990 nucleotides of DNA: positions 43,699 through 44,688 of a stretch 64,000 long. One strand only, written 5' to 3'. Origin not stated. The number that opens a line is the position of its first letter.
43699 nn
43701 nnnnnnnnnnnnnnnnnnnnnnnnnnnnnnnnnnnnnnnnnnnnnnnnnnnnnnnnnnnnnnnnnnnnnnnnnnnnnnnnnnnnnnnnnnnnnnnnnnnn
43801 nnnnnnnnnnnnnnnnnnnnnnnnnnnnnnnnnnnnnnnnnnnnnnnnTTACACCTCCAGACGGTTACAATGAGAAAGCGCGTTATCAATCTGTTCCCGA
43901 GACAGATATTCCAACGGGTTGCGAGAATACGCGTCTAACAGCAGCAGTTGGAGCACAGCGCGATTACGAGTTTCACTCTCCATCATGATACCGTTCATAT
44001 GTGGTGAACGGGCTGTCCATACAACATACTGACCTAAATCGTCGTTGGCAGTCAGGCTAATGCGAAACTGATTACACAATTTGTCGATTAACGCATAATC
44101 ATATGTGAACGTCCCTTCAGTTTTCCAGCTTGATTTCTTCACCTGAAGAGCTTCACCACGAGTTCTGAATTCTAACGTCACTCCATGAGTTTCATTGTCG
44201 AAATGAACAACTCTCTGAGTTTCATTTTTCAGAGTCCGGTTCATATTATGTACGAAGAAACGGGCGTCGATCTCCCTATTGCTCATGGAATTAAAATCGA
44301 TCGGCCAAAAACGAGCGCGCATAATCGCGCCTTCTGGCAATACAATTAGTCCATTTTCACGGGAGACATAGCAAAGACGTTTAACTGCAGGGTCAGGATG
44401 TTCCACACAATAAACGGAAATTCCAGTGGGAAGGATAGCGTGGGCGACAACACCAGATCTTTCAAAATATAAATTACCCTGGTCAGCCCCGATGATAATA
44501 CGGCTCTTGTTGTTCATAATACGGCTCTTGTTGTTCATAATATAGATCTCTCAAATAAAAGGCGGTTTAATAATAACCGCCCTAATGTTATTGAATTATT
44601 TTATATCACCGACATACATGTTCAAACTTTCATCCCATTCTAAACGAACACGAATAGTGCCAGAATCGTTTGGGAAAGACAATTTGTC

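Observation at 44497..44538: Perfect 21-bp tandem duplication that duplicates a start codon and first seven codons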

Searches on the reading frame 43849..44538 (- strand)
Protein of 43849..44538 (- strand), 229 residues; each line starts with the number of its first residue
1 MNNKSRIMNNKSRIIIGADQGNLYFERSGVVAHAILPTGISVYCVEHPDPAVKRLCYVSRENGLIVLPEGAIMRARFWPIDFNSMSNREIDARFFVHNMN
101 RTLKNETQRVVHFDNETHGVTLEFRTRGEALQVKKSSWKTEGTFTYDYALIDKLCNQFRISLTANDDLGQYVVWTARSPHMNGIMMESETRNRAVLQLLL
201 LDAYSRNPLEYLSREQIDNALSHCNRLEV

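Call 6: search_protein_families(library=pfam, proteins=[window:43849-44538:-], max_evalue=0.1)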
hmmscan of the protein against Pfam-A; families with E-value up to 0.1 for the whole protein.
window:43849-44538:- (229 aa): 1 family
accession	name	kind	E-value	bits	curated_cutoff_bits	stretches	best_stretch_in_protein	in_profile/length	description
PF18663.7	Pallilysin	-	0.048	14.1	25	0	104-168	29-94/118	Pallilysin beta barrel domain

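Call 13: find_encoding_contigs(protein=window:43849-44538:-, flank=3000, max_places=10)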
Protein window:43849-44538:- (229 aa): no gene with exactly this product is on record in the collection.
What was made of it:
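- The exact protein is not on record (call 13).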

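Call 14: search_protein_families(library=phrogs, proteins=[window:43849-44538:-], max_evalue=0.001)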
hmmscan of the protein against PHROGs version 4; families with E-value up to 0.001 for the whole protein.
window:43849-44538:- (229 aa): 1 family
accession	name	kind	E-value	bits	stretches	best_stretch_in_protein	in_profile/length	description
phrog_5426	-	unknown function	6.3e-121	403.1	1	8-227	1-224/225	-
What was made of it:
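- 43849..44538 (-): Gene carrying the duplication: 229-aa homologue of CBA120 orf130 (AEM91838.1, 222 aa); phrog_5426, function unknown. PHROG hit E = 6.3e-121, with residues 8-227 matching profile positions 1-224 of 225 (call 14).
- On phrog_5426 / CBA120 orf130 protein family: E = 6.3e-121, residues 8-227 on profile positions 1-224 of 225 (call 14).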

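Call 21: find_homologous_proteins(query=window:43849-44538:-, max_evalue=0.001)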
Query window:43849-44538:- (229 aa): 4 proteins with E <= 0.001 among 166 candidates.
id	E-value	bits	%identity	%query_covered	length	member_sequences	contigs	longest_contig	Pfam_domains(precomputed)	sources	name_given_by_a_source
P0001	5.3e-149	512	91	97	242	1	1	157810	-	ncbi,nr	ncbi:hypothetical protein [Salmonella phage Se_EM4]|nr:hypothetical protein [Salmonella phage Se_EM4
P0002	1.4e-143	494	98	97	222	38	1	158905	-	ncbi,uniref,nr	ncbi:hypothetical protein HYQ37_gp068 [Salmonella phage pertopsoe]|uniref:Uncharacterized protein n=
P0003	4.2e-126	437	86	97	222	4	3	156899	-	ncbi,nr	ncbi:hypothetical protein vBEcoMSa157lw_00059 [Escherichia phage vB_EcoM_Sa157lw]|nr:hypothetical pr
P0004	2.2e-37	147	40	97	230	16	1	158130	-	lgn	-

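Call 23: search_dna_similar(query=window:43849-44517:-, collection=phages, mode=protein, rows=spread, max_rows=40, max_evalue=0.001)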
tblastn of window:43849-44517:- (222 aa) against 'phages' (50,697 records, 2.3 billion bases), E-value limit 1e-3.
Records with a match: 232; places in all: 232; records where one place covers at least 80% of the query: 230.
Best place of each record, by identity: >=99% 56; 95-99% 47; 90-95% 12; 80-90% 11; <60% 106.
By first word of the organism name: Salmonella 154; Klebsiella 36; Escherichia 27; Shigella 6; Serratia 3; Enterobacter 3; Pseudomonas 1; Enterococcus 1; Yersinia 1.
By host as written in the record: - 27; Salmonella enterica 26; Salmonella enterica subsp. enterica serovar Enteritidis PT1 21; Klebsiella pneumoniae 15; Salmonella enterica subsp. enterica serovar Typhimurium 14; Salmonella sp. 10; Escherichia coli O157:H7 9; Salmonella enterica serovar Typhimurium 7; and 64 more.
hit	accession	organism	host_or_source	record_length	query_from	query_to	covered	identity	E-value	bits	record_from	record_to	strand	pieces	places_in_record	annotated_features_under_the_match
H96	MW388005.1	Salmonella phage SPHG3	Salmonella Typhimurium EG.SmT3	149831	1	222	100%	100.0%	3e-150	467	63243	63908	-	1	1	hypothetical protein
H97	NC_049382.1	Salmonella phage BSP101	Salmonella enterica serovar typhimurium ...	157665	1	222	100%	100.0%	3e-150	467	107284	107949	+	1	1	hypothetical protein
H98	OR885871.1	Escherichia phage vB_EcoM_JN03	Escherichia coli O157:H7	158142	1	222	100%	100.0%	3e-150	467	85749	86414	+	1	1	hypothetical protein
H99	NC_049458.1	Salmonella phage SS9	Salmonella sp.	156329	1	222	100%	99.5%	1e-149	465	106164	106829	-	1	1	hypothetical protein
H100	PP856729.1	Salmonella phage vB_STmST313_KE31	Salmonella enterica subsp. enterica ...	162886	1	222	100%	99.5%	1e-149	465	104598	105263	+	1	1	hypothetical protein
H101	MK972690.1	Salmonella phage SE14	Salmonella sp.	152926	1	222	100%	99.1%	7e-149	463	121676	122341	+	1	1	hypothetical protein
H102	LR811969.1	Salmonella phage Se_EM3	-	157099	1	222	100%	99.1%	7e-149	463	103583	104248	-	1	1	hypothetical protein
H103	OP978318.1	Salmonella phage PST-D24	Salmonella sp. CVCC3384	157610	1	222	100%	99.1%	7e-149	463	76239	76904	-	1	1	hypothetical protein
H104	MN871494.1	Salmonella phage Se-F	Salmonella enterica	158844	1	222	100%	99.1%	7e-149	463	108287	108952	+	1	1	record has no annotation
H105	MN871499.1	Salmonella phage Se-N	Salmonella enterica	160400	1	222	100%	99.1%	1e-148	462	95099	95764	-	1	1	record has no annotation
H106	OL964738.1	Salmonella phage selz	-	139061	1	222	100%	98.6%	5e-148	460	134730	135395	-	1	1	hypothetical protein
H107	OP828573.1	Salmonella phage 3384-D8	Salmonella sp.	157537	1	222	100%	98.2%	1e-147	459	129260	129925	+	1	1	hypothetical protein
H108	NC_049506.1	Salmonella phage moki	Salmonella enterica subsp. enterica ...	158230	1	222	100%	98.2%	1e-147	459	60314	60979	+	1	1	hypothetical protein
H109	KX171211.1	Salmonella phage vB_SenM-2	Salmonella sp.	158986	1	222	100%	98.2%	2e-147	459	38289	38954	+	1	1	hypothetical protein | ribosome_binding_site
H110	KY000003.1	Salmonella phage STP07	Salmonella enterica subsp. enterica ...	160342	1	222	100%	98.2%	2e-147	459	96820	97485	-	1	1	hypothetical protein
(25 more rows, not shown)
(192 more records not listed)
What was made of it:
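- On phrog_5426 / CBA120 orf130 protein family: 100% protein identity to Kuttervirus homologues from Met8 onward (call 23).
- Within these phages the gene exists in two very divergent forms (at least 80% identity, or below 60%, to the query), as often seen for host-interaction genes (call 23).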

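Call 33: find_homologous_proteins(query=A2, max_evalue=0.001)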
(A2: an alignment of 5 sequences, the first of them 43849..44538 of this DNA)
Query A2 (5 sequences) (229 aa, profile of the alignment): 11 proteins with E <= 0.001 among 2501 candidates.
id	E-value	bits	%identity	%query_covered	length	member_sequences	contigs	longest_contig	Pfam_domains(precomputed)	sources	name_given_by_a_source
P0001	2.9e-140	484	91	97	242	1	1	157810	-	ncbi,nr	ncbi:hypothetical protein [Salmonella phage Se_EM4]|nr:hypothetical protein [Salmonella phage Se_EM4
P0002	1.2e-136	472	98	97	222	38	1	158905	-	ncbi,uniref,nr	ncbi:hypothetical protein HYQ37_gp068 [Salmonella phage pertopsoe]|uniref:Uncharacterized protein n=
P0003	8.2e-131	453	86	97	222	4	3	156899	-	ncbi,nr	ncbi:hypothetical protein vBEcoMSa157lw_00059 [Escherichia phage vB_EcoM_Sa157lw]|nr:hypothetical pr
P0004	1.2e-114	400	40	97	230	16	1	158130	-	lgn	-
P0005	3.1e-87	310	36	97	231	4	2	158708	-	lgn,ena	-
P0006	2.4e-58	216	40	94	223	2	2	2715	-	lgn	-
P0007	3.0e-52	196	36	94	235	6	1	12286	-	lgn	-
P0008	2.3e-51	193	35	91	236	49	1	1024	-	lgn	-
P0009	5.3e-41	159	37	96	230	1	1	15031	-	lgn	-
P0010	2.7e-40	157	35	97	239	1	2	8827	-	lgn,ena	-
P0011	5.0e-32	129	30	97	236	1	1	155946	-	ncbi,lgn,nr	ncbi:hypothetical protein DEEACLCL_00182 [Salmonella phage CRW-SP2]|nr:hypothetical protein DEEACLCL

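Call 41: predict_structure(alignment_id=A4)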
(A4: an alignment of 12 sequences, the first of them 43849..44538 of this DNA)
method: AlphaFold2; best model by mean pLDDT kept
length: 229 residues; sequences in the alignment: 12
mean_pLDDT: 81.2   pTM: 0.80
mean pLDDT of the five models: 81.2, 79.6, 78.4, 77.4, 69.3
residues with pLDDT >= 90: 65; 70-90: 124; 50-70: 24; < 50: 16
segments of 3 or more residues with pLDDT < 50: 1-10, 225-229
pLDDT, mean of each block of 10 residues (from residue 1): 35 78 62 89 83 78 82 87 90 90 83 90 86 82 86 95 73 85 84 94 89 86 58
secondary structure, 60 per line:
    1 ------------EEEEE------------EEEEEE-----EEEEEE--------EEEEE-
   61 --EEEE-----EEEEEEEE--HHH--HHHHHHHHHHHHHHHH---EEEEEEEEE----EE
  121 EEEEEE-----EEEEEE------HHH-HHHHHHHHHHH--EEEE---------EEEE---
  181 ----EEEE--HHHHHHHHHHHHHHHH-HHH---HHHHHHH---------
elements in order: E13-17 E30-35 E41-46 E55-59 E63-66 E72-79 H87-102 E106-114 E119-126 E132-137 H148-158 E161-164 E174-177 E185-188 H191-206 H214-220
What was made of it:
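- On Evolved dual-start gene (lambda S type): Soluble alpha/beta model, pTM 0.80 (call 41).
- Tried and rejected: Function from structure: the AlphaFold model is good (pLDDT 81, pTM 0.80, call 41).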

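Call 43: search_protein_families(library=padloc, proteins=[window:43849-44538:-], max_evalue=0.1)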
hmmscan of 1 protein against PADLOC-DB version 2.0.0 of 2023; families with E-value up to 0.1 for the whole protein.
window:43849-44538:- (229 aa): 0 families
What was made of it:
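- Tried and rejected: Function from sequence: Pfam gave only sub-threshold noise (Pallilysin, E = 0.048, call 6), the PHROG family has no known function (call 14), and PADLOC gave nothing (call 43).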

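Call 45: fold_search(model_id=the predicted structure, library=pdb)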
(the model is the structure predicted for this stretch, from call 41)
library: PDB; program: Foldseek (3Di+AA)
matches with E <= 10: 1104; with E <= 0.001: 0
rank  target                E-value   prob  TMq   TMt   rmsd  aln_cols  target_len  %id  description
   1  8dg5_K                7.6e-03  0.41  0.15  0.14  22.3       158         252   11  Structural Basis of MicroRNA Biogenesis by Dicer-1 and Its Partner Protein Loqs-PB - complex IIb (released 2022-11-16)
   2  8wki_r                1.4e-02  0.09  0.10  0.10  29.3       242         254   14  Cryo-EM structure of the distal rod-hook within the flagellar motor-hook complex in the CW state. (released 2024-09-04)
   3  1qu6_MODEL_1_A        1.7e-02  0.57  0.18  0.21  26.4       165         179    7  STRUCTURE OF THE DOUBLE-STRANDED RNA-BINDING DOMAIN OF THE PROTEIN KINASE PKR REVEALS THE MOLECULAR BASIS OF I (released 1999-12-23)
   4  1y57                  2.6e-02  0.14  0.16  0.11  23.3       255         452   10  Structure of unphosphorylated c-Src in complex with an inhibitor (released 2005-06-21)
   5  8wki_w                2.6e-02  0.08  0.10  0.10  29.0       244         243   12  Cryo-EM structure of the distal rod-hook within the flagellar motor-hook complex in the CW state. (released 2024-09-04)
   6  1sr9_A                3.5e-02  0.44  0.14  0.07  11.5       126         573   10  Crystal Structure of LeuA from Mycobacterium tuberculosis (released 2004-05-18)
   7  6y2p_A                3.7e-02  0.18  0.17  0.12  19.1       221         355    8  Escherichia coli RnlA-RnlB Toxin-Antitoxin System. (released 2021-04-14)
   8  6tny_F                3.9e-02  0.08  0.12  0.11  18.1       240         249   10  Processive human polymerase delta holoenzyme (released 2019-12-18)
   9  8dga_K                4.7e-02  0.35  0.16  0.20  41.8       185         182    8  Structural Basis of MicroRNA Biogenesis by Dicer-1 and Its Partner Protein Loqs-PB - complex IV (released 2022-11-16)
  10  3v60_B                6.3e-02  0.12  0.15  0.14  17.1       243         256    7  Structure of S. cerevisiae PCNA conjugated to SUMO on lysine 164 (released 2012-02-29)
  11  7olc_LH               6.7e-02  0.06  0.10  0.12  20.8       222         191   12  Thermophilic eukaryotic 80S ribosome at idle POST state (released 2022-01-26)
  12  3f6g_B                8.0e-02  0.23  0.16  0.23  10.7       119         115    9  Crystal structure of the regulatory domain of LiCMS in complexed with isoleucine - type II (released 2009-04-21)
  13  8wki_s                8.0e-02  0.05  0.10  0.09  24.5       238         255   13  Cryo-EM structure of the distal rod-hook within the flagellar motor-hook complex in the CW state. (released 2024-09-04)
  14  5uw6_C                9.0e-02  0.15  0.13  0.05  20.4       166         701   15  PCY1 in Complex with Follower Peptide and Covalent Inhibitor ZPP (released 2017-05-31)
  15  7v6c_B                9.5e-02  0.20  0.17  0.15  16.4       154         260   12  Structure of the Dicer-2-R2D2 heterodimer bound to small RNA duplex (released 2022-03-23)
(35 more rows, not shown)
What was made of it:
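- Tried and rejected: Foldseek against the PDB found nothing with E ≤ 0.001 and TM-scores at or below 0.25 (call 45).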
